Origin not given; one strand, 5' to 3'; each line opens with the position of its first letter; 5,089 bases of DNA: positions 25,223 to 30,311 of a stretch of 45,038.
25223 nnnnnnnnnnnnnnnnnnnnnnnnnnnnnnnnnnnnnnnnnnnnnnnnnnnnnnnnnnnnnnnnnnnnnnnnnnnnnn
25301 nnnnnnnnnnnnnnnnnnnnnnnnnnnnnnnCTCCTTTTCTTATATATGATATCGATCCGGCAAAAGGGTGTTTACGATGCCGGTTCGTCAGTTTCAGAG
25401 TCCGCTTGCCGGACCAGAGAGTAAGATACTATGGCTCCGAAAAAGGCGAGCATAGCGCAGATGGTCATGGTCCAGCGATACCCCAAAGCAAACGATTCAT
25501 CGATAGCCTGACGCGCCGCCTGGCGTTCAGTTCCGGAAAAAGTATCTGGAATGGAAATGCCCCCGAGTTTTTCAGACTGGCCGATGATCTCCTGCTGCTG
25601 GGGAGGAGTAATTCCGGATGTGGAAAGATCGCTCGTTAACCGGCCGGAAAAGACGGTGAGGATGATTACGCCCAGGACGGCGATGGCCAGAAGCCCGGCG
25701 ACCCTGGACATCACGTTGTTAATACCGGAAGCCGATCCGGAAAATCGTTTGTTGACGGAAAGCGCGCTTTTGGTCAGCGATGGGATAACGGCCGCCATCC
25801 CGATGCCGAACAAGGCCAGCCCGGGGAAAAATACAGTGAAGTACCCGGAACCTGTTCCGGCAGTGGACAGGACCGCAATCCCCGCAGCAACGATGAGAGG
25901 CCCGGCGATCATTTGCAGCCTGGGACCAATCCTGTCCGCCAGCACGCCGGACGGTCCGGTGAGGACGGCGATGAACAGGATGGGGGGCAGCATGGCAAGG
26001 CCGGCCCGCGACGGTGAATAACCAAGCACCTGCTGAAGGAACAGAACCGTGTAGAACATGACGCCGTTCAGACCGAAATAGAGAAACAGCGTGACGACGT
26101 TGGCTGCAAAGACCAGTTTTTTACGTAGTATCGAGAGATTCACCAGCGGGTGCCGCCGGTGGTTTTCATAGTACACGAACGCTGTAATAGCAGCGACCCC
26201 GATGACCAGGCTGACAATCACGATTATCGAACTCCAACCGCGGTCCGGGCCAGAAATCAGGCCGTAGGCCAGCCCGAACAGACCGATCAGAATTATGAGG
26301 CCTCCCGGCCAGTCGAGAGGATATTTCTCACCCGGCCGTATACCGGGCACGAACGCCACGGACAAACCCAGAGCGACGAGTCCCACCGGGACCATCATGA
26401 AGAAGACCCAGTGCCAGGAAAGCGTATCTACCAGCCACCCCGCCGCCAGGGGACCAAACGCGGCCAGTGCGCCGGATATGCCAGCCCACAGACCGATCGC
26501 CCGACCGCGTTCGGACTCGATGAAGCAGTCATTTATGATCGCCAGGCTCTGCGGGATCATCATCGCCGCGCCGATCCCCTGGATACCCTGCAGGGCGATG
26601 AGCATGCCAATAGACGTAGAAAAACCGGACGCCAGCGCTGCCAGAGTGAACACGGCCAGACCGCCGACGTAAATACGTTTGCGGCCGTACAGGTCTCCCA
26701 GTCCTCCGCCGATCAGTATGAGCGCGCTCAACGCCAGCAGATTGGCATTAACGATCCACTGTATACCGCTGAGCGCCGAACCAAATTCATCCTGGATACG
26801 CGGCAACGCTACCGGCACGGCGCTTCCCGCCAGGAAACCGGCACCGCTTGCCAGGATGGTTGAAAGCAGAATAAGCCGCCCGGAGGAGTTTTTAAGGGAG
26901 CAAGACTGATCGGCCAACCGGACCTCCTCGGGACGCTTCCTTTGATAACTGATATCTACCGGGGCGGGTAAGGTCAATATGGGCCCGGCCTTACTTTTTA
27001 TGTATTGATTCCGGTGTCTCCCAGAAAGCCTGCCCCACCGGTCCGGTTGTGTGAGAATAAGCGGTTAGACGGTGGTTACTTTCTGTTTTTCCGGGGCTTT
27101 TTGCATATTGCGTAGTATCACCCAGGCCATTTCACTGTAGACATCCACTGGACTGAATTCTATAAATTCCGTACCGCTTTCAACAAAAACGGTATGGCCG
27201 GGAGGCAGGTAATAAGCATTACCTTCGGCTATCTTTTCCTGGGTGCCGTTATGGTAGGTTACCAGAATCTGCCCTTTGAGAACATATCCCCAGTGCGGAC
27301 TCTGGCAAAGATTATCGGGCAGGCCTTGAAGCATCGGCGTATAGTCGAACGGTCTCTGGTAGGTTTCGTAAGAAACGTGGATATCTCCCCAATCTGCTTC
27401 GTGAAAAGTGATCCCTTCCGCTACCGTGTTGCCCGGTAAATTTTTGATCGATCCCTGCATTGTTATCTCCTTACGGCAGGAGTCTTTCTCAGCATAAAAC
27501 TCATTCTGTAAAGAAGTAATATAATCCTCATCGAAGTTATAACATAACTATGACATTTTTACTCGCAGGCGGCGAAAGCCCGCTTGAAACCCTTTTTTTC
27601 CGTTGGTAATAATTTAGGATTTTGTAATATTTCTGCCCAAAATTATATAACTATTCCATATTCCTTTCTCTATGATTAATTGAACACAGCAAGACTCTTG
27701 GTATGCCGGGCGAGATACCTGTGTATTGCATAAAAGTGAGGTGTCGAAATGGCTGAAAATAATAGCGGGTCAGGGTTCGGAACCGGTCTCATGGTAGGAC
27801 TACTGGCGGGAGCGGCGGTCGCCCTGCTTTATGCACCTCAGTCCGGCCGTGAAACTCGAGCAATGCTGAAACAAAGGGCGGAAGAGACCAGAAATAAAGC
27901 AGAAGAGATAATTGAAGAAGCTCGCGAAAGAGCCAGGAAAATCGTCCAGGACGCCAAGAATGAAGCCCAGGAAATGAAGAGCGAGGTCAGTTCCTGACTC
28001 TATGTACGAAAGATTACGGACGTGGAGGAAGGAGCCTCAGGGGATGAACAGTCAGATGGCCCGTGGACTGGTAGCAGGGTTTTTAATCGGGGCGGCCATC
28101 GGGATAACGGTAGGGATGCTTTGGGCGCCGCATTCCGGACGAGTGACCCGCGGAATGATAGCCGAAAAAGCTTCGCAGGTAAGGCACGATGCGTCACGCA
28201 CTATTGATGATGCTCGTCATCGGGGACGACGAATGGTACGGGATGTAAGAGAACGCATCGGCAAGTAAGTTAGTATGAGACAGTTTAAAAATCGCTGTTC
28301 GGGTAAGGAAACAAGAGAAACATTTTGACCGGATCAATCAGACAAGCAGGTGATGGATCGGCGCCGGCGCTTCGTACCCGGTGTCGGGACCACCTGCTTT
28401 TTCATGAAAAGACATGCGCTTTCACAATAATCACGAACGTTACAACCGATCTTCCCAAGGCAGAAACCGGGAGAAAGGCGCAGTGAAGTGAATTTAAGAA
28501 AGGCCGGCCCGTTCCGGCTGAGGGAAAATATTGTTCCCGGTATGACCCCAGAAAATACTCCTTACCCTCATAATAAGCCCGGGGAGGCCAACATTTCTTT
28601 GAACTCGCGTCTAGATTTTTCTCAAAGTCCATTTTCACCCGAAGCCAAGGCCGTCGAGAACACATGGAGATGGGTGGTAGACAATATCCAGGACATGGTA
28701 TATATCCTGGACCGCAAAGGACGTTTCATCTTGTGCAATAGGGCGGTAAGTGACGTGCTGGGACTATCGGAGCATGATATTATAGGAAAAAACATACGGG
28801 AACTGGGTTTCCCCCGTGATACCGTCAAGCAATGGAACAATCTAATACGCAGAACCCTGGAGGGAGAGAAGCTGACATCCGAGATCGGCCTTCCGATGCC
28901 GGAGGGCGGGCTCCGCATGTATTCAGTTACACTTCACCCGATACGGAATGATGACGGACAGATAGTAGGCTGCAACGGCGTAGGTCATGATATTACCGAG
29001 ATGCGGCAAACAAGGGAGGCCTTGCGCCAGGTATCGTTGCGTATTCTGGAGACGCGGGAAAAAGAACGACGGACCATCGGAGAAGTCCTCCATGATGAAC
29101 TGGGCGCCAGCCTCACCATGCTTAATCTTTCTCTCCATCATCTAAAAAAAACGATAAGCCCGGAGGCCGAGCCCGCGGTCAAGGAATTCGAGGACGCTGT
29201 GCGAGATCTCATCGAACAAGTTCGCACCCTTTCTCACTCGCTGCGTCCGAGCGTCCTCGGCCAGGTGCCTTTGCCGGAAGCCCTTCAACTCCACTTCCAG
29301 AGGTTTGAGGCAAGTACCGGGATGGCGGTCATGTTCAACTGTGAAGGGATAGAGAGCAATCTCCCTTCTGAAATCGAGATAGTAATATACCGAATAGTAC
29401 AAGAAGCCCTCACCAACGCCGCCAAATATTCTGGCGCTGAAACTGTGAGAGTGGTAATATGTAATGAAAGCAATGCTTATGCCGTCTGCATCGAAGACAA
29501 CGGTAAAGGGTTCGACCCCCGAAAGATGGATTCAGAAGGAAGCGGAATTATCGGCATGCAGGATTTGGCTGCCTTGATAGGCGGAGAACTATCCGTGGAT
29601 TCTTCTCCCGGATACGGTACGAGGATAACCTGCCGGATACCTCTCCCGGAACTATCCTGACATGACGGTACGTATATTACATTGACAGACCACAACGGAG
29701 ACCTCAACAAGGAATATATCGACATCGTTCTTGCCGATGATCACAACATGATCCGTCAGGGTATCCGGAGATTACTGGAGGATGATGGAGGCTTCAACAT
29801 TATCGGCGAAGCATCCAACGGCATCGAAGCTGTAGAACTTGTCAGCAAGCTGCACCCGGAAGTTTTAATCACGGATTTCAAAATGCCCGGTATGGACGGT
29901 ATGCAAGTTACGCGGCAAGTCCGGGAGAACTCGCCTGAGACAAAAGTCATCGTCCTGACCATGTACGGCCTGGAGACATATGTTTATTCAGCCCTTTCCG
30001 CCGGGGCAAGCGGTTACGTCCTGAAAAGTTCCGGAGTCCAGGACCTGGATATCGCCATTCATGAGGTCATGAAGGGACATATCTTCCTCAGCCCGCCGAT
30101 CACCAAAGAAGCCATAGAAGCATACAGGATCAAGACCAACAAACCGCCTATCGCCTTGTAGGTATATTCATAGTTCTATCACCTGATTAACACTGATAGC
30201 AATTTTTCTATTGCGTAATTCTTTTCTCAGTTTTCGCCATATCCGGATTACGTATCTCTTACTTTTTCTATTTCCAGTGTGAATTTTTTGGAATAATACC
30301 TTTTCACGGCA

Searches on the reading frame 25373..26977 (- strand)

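Call 13: search_protein_families(library=pfam, proteins=[window:25373-26977:-], max_evalue=0.00001)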
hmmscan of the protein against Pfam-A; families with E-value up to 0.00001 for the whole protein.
window:25373-26977:- (534 aa): 1 family
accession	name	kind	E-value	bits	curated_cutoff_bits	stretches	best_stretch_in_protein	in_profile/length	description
PF07690.21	MFS_1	-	1.7e-50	172.3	33.4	1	42-431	3-346/347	Major Facilitator Superfamily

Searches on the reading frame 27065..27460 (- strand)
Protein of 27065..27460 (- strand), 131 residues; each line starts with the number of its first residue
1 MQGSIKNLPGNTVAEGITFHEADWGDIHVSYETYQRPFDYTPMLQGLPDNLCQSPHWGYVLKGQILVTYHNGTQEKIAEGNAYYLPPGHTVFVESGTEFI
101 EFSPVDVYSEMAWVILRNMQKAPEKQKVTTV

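Call 56: search_protein_families(library=pfam, proteins=[window:27065-27460:-], max_evalue=0.001)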
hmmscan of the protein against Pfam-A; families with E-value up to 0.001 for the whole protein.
window:27065-27460:- (131 aa): 1 family
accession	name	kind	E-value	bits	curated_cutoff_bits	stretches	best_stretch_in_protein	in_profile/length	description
PF07883.17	Cupin_2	-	0.0001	22.4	27.2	1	56-89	20-52/70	Cupin domain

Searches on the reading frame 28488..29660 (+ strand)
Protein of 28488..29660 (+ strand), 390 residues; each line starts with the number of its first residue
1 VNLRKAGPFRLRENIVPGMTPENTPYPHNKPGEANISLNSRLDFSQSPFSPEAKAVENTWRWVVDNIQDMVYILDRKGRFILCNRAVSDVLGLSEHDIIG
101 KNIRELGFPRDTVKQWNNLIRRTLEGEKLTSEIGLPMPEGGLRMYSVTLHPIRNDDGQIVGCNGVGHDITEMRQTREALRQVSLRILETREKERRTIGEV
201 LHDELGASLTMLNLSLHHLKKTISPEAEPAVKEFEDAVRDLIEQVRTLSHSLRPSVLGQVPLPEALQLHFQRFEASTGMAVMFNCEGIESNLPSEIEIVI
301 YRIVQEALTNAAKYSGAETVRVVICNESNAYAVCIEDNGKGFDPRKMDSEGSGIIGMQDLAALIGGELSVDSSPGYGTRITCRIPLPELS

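Call 13: search_protein_families(library=pfam, proteins=[window:28488-29660:+], max_evalue=0.00001)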
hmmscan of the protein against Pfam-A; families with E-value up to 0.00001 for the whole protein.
window:28488-29660:+ (390 aa): 7 families
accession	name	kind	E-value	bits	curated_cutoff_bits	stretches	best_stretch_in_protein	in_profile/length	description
PF08448.16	PAS_4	-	1.2e-17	64.5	23.1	1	64-173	1-109/110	PAS fold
PF02518.31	HATPase_c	-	4.7e-15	56.4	26.4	1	298-387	4-110/111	Histidine kinase-, DNA gyrase B-, and HSP90-like ATPase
PF00989.32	PAS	-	1.8e-12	47.7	22.6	1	63-169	6-113/113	PAS fold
PF13426.13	PAS_9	-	2.8e-12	47.2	27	1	69-171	2-103/103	PAS domain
PF07730.19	HisKA_3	-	1.1e-10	42.4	24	1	193-257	1-68/68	Histidine kinase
PF13188.13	PAS_8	-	5.2e-08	33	21.8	1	60-112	3-56/65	PAS domain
PF08447.18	PAS_3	-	1.4e-07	32.1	25.6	1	81-165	2-88/89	PAS fold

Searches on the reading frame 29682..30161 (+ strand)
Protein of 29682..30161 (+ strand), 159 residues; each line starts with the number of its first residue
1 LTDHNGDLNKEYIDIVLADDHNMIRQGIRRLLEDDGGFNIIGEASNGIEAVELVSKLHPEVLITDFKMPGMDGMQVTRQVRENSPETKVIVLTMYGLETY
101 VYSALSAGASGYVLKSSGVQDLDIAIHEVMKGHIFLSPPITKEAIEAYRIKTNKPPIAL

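Call 13: search_protein_families(library=pfam, proteins=[window:29682-30161:+], max_evalue=0.00001)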
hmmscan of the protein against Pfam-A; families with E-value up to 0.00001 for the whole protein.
window:29682-30161:+ (159 aa): 1 family
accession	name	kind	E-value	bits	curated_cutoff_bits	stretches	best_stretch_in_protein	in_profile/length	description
PF00072.30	Response_reg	-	5e-28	97.9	30.2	1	15-126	1-110/111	Response regulator receiver domain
